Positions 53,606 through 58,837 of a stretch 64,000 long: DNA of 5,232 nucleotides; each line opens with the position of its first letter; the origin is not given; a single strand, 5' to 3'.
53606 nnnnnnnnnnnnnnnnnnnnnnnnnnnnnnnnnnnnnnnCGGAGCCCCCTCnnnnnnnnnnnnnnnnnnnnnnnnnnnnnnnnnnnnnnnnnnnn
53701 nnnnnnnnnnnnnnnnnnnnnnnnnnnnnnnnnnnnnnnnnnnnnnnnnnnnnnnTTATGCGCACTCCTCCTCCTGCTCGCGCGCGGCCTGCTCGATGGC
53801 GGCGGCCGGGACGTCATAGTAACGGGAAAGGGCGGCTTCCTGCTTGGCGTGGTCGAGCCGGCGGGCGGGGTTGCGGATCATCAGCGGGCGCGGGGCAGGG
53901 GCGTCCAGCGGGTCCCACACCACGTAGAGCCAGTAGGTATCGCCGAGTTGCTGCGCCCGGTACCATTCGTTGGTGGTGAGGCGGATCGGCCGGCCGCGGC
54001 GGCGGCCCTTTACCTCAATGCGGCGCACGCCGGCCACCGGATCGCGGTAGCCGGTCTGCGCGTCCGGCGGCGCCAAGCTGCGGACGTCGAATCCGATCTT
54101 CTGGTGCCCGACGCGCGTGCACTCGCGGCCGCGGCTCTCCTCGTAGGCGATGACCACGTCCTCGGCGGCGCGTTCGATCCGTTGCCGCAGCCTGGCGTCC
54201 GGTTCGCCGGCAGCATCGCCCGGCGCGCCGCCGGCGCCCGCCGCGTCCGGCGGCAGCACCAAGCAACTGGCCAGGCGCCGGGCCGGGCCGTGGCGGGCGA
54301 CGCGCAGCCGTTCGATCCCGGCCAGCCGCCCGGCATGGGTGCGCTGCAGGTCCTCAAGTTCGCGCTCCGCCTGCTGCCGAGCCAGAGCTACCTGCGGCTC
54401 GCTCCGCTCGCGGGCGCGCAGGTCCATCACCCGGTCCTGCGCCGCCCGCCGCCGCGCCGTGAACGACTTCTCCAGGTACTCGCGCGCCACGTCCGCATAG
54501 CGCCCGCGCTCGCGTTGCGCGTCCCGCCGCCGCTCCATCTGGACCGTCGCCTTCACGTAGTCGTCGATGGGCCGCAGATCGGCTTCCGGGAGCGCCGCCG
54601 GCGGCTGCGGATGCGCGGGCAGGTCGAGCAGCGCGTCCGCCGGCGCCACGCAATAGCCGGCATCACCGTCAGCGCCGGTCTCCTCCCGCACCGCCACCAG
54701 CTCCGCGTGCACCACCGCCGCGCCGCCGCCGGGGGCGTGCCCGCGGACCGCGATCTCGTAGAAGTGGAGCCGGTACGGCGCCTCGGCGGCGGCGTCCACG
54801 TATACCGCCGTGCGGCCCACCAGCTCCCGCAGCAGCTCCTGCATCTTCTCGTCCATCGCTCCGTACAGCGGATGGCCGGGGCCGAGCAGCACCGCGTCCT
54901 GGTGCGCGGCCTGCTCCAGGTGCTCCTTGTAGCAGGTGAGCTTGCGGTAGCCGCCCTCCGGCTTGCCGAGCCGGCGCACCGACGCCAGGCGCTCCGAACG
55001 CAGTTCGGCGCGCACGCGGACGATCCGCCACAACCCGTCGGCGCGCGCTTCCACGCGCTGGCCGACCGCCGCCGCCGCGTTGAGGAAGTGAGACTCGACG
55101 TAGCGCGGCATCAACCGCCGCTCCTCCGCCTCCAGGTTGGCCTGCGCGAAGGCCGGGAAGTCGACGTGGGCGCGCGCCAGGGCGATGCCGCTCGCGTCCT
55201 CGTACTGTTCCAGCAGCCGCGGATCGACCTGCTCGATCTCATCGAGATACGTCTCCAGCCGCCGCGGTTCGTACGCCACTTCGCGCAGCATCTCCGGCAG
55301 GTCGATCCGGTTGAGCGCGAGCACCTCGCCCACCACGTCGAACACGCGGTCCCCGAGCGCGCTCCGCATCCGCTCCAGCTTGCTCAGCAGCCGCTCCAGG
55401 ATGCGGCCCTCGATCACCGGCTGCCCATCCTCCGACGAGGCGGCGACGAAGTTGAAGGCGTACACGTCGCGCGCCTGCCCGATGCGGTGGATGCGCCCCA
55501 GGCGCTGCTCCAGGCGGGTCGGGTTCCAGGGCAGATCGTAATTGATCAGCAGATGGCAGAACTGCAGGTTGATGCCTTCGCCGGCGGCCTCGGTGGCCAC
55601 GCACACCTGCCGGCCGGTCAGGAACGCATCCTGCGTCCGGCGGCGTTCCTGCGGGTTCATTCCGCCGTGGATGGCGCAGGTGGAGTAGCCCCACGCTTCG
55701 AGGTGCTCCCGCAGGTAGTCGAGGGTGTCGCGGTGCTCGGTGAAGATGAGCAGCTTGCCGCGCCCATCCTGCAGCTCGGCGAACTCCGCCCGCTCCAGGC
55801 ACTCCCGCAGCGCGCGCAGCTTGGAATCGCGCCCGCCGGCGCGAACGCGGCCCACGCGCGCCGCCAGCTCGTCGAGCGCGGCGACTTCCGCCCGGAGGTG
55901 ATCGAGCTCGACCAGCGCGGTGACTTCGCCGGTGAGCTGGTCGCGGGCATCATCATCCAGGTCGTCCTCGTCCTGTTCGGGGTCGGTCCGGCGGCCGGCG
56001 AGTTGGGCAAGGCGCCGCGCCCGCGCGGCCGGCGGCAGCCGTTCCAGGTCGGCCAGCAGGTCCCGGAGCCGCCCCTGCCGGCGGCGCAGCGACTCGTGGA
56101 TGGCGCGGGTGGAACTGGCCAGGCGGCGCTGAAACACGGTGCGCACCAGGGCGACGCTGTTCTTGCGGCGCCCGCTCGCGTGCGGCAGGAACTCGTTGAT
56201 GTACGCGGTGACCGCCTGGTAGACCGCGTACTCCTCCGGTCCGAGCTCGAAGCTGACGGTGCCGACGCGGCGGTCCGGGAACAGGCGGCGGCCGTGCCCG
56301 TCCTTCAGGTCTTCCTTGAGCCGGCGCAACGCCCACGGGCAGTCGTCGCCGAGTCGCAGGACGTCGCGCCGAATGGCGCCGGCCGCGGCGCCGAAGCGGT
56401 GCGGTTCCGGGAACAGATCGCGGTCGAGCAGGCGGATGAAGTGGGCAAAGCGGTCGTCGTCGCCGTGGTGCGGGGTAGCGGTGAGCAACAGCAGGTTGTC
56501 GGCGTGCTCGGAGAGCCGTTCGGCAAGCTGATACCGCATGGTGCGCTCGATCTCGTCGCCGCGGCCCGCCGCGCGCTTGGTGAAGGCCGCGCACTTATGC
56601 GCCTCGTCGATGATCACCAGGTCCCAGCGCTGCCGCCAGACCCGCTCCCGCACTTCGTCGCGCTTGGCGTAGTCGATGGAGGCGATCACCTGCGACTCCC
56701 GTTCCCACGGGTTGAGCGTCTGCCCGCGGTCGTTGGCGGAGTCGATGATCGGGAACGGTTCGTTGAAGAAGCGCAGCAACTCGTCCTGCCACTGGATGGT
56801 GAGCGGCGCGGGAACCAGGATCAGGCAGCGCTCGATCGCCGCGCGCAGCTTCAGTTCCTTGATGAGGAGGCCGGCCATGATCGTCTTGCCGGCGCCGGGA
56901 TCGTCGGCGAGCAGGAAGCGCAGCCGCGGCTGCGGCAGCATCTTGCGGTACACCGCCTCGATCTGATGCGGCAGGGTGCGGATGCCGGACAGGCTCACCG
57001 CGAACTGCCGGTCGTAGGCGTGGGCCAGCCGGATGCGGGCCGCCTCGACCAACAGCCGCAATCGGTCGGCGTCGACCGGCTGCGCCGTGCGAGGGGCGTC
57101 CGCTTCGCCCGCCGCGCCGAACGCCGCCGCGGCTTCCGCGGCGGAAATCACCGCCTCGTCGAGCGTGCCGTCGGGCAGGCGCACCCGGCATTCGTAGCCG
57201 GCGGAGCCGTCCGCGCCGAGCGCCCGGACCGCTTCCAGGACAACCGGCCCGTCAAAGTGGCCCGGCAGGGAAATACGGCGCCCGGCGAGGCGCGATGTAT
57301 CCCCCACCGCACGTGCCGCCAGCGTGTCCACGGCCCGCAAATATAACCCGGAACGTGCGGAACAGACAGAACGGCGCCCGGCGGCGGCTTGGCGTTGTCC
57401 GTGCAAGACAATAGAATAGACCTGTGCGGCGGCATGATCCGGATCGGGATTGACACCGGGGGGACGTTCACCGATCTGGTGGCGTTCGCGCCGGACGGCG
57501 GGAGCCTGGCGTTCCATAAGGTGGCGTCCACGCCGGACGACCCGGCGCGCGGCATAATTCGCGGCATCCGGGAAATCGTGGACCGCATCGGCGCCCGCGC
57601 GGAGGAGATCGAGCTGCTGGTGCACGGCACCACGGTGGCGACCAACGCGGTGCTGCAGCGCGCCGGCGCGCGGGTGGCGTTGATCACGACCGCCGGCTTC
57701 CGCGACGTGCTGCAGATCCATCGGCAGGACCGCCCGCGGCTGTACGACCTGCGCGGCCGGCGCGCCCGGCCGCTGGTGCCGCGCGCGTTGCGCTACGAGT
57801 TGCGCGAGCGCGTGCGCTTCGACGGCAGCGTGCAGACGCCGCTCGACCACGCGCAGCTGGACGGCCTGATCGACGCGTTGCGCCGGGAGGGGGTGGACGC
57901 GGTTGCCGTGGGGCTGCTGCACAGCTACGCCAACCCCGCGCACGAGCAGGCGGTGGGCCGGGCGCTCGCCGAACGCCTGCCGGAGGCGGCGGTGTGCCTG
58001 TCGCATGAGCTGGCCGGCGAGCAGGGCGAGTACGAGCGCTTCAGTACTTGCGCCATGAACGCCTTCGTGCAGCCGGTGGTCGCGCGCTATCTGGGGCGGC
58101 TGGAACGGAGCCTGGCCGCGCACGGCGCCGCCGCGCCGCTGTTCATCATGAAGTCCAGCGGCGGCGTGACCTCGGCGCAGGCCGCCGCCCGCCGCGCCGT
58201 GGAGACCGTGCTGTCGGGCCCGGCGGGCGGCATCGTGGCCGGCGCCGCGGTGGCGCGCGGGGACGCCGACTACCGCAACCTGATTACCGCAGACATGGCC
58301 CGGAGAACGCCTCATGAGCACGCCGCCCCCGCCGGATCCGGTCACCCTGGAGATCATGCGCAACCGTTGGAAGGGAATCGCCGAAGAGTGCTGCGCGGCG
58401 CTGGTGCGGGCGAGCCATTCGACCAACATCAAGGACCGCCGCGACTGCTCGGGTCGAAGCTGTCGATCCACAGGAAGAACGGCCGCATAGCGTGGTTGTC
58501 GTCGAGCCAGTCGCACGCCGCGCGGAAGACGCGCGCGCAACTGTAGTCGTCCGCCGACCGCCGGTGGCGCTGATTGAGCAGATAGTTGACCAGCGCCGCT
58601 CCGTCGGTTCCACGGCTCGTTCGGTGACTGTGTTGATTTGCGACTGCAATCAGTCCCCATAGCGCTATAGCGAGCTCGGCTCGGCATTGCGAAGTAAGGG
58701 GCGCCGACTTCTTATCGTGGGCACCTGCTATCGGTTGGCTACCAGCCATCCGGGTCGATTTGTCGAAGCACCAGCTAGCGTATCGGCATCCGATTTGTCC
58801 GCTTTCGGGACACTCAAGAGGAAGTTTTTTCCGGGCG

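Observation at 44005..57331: Complete DUF499 / DUF1156 / SNF2-DUF3780 restriction-modification-like system, split by other genes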

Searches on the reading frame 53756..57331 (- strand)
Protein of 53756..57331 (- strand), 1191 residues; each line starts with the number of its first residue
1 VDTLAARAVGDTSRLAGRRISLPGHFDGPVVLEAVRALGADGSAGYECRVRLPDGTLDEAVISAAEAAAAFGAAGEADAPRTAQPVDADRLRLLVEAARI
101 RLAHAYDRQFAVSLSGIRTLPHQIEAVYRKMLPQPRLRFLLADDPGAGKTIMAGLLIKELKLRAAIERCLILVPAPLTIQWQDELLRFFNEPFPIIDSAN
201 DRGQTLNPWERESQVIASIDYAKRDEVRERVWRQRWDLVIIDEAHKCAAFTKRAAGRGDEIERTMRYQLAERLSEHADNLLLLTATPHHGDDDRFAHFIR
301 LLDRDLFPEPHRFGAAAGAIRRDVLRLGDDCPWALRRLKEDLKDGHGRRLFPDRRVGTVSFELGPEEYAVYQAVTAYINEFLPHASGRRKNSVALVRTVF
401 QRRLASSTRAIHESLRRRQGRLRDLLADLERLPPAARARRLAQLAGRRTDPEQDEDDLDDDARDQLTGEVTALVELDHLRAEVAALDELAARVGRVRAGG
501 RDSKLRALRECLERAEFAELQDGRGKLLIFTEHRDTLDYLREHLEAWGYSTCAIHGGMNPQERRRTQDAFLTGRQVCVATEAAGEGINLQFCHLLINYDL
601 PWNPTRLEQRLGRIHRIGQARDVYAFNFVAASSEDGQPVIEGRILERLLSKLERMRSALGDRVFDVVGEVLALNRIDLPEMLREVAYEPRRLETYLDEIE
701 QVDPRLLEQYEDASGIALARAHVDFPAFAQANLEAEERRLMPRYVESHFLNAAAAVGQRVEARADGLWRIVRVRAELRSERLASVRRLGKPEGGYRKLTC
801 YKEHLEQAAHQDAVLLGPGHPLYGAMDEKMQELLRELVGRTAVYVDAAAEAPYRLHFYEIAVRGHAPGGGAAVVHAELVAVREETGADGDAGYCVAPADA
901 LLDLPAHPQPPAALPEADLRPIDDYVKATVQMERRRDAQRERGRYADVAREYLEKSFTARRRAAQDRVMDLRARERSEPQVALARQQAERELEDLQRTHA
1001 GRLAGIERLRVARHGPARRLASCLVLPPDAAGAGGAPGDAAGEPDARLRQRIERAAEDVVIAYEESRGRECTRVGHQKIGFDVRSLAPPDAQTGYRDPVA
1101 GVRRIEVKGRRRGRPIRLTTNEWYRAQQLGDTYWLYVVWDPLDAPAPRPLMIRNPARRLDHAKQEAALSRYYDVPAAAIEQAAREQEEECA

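Call 7: search_protein_families(library=pfam, proteins=[window:53756-57331:-], max_evalue=1)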
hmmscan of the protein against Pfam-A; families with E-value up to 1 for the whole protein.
window:53756-57331:- (1191 aa): 7 families
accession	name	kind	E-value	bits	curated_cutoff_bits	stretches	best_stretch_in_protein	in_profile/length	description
PF00271.37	Helicase_C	-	4e-25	88.6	23.5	1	504-618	2-110/110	Helicase conserved C-terminal domain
PF13020.12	NOV_C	-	5.8e-15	55.6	22.1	1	1053-1145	2-86/91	Protein NO VEIN, C-terminal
PF04851.21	ResIII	-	5.4e-13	49.6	22.5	1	119-288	4-163/164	Type III restriction enzyme, res subunit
PF00176.29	SNF2-rel_dom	-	8.8e-13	48.4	24.9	1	139-379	20-259/290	SNF2-related domain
PF00270.35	DEAD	-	2.1e-05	24.7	26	1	138-288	16-161/167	DEAD/DEAH box helicase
PF00004.35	AAA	-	0.035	15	21.2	1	140-287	2-109/131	ATPase family associated with various cellular activities (AAA)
PF09848.15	SLFN-g3_helicase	-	0.2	11.4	24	1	144-250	9-94/354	Schlafen group 3, DNA/RNA helicase domain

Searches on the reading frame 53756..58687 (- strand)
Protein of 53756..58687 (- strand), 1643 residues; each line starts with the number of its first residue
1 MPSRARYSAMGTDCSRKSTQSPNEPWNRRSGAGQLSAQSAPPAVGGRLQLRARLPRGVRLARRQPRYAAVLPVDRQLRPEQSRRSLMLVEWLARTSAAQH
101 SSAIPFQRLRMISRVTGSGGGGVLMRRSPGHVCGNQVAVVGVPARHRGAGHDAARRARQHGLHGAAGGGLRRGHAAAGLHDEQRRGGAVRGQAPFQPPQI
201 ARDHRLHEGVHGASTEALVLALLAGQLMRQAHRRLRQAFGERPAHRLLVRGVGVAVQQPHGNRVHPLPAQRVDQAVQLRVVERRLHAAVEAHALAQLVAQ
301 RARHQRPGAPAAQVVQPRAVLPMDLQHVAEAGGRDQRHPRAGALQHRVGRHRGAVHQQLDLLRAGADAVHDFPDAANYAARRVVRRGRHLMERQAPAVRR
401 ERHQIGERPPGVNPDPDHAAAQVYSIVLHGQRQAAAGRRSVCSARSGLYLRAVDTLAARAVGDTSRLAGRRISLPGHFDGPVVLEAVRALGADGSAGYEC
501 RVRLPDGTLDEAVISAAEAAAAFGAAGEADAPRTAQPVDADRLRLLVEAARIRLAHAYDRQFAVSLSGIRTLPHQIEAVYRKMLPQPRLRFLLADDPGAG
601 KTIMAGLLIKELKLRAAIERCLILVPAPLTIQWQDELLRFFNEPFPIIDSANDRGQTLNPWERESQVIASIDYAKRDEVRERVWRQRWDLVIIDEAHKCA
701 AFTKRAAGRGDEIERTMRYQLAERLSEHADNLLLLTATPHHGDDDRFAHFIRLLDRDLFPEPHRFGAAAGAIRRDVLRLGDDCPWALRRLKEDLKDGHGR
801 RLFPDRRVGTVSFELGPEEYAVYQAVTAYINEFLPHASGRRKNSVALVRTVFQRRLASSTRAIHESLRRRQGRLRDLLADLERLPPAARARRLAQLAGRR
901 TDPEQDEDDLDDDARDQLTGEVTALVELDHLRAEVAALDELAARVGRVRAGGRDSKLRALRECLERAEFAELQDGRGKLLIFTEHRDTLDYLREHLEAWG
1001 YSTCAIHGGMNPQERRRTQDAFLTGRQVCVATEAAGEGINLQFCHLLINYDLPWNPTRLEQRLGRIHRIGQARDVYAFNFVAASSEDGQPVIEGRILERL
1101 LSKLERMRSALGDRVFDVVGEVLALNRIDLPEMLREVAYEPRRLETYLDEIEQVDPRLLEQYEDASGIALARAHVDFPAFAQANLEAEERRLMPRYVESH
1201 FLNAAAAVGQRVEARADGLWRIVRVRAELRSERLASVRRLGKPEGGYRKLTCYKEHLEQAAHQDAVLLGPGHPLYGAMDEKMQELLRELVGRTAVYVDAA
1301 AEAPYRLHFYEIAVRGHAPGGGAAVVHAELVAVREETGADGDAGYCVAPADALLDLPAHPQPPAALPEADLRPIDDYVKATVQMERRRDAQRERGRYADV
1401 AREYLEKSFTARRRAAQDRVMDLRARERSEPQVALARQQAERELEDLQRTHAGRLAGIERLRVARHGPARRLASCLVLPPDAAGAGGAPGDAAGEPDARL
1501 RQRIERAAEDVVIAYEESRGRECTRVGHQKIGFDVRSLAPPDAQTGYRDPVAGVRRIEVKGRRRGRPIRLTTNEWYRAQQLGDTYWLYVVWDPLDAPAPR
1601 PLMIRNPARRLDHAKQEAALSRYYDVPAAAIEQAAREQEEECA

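Call 3: search_protein_families(library=pfam, proteins=[window:53756-58687:-], max_evalue=0.01)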
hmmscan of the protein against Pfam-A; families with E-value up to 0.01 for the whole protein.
window:53756-58687:- (1643 aa): 5 families
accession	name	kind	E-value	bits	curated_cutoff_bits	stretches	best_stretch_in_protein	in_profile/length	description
PF00271.37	Helicase_C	-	6.2e-25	88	23.5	1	956-1070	2-110/110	Helicase conserved C-terminal domain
PF13020.12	NOV_C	-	8.9e-15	55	22.1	1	1505-1597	2-86/91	Protein NO VEIN, C-terminal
PF04851.21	ResIII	-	8.3e-13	49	22.5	1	571-740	4-163/164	Type III restriction enzyme, res subunit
PF00176.29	SNF2-rel_dom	-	1.6e-12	47.6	24.9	1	591-831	20-259/290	SNF2-related domain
PF00270.35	DEAD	-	3.3e-05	24.1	26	1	590-740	16-161/167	DEAD/DEAH box helicase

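Call 4: search_protein_families(library=padloc, proteins=[window:53756-58687:-], max_evalue=0.01)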
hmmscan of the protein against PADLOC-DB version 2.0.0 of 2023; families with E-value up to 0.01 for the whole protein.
window:53756-58687:- (1643 aa): 49 families (the best 25 are shown)
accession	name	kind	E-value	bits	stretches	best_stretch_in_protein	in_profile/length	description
PDLC00659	HmaA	-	4.8e-185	615.5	1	504-1592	41-1132/1176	SNF2 helicase / DEAD-box helicase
PDLC02620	DrmD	-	5.4e-125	416.6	1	564-1230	93-735/1060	DrmD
PDLC02500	BrxHI|BrxHII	-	5.1e-104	347.6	1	537-1215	57-707/933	BrxHI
PDLC02621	DrmD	-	2.3e-95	318.8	1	566-1113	117-669/1040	DrmD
PDLC02504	BrxHI|BrxHII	-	2.8e-90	301.6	1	537-1136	76-638/971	BrxHII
PDLC02572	DrmA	-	2.1e-62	209.4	1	536-1119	82-671/1043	DrmA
PDLC02632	DrmD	-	2.4e-58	196.1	1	531-1086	82-642/662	DrmD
PDLC02633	DrmD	-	7.4e-55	184.3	1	563-1112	118-675/839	DrmD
PDLC02619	DrmD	-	7.4e-54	181.2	2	566-1003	28-440/872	DrmD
PDLC02623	DrmD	-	8.1e-51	170.8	2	811-1154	406-701/1040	DrmD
PDLC02634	DrmD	-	2.3e-42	142.8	1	562-1143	83-651/900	DrmD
PDLC02840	DpdE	-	1.2e-39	134.3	2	567-760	156-323/1091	DpdE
PDLC02624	DrmD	-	7.2e-38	128.5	1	608-1113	1-511/652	DrmD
PDLC02853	DpdE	-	1.2e-35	120.7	1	559-1114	84-639/985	DpdE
PDLC02843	DpdE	-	8.6e-35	117.9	2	563-759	151-317/1091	DpdE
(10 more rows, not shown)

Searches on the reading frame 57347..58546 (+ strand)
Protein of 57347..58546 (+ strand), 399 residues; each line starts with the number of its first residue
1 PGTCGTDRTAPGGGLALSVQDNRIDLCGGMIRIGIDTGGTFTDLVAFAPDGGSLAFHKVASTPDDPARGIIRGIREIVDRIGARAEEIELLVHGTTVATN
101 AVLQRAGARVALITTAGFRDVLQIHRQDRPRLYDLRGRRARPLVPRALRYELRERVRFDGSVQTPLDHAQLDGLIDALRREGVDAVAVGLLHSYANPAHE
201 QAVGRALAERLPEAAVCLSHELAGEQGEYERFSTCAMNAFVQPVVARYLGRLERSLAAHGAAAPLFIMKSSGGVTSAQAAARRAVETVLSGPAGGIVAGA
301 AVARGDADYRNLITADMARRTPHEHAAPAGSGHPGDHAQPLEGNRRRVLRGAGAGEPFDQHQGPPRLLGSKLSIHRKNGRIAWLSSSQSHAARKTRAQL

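Call 7: search_protein_families(library=pfam, proteins=[window:57347-58546:+], max_evalue=1)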
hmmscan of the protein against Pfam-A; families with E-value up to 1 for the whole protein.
window:57347-58546:+ (399 aa): 4 families
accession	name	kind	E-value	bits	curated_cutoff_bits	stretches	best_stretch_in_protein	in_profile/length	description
PF05378.19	Hydant_A_N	-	1.7e-58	197.7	25.2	1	32-209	1-174/176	Hydantoinase/oxoprolinase N-terminal region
PF01968.24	Hydantoinase_A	-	2.6e-19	70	22.9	1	231-317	1-86/291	Hydantoinase/oxoprolinase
PF01869.26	BcrAD_BadFG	-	0.023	14.6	31.5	1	33-98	1-73/271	BadF/BadG/BcrA/BcrD ATPase family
PF00480.26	ROK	-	0.026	14.5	22.9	1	33-88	2-57/294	ROK family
